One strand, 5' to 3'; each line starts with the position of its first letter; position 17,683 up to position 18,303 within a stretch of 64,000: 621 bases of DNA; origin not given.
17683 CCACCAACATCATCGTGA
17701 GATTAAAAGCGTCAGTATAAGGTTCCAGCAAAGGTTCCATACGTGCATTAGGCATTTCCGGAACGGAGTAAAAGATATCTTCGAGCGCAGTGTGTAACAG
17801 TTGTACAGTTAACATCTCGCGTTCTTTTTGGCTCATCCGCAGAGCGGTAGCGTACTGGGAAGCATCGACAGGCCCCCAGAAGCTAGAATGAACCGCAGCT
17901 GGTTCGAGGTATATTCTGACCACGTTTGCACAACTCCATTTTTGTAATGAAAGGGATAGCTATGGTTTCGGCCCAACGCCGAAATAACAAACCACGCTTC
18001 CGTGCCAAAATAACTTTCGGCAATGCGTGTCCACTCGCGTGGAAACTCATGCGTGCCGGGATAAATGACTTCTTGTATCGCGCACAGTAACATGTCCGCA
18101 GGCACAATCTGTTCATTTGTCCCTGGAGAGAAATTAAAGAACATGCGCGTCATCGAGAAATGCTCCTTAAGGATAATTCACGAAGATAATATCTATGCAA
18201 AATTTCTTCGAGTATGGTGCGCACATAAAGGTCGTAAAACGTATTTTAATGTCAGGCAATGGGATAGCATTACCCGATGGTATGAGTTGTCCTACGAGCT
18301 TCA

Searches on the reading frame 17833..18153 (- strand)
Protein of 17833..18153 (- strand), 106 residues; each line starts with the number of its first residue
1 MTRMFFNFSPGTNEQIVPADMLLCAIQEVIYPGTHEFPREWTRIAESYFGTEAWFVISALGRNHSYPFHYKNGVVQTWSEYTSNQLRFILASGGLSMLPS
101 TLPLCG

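Call 51: search_protein_families(library=phrogs, proteins=[window:17833-18153:-], max_evalue=0.00001)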
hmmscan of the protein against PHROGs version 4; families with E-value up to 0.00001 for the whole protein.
window:17833-18153:- (106 aa): 1 family
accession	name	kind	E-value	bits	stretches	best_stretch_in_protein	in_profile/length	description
phrog_9874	-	unknown function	2.4e-46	157.1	1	1-106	1-107/107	-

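Call 52: search_protein_families(library=pfam, proteins=[window:17833-18153:-], max_evalue=0.001)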
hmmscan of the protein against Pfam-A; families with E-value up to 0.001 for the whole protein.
window:17833-18153:- (106 aa): 0 families
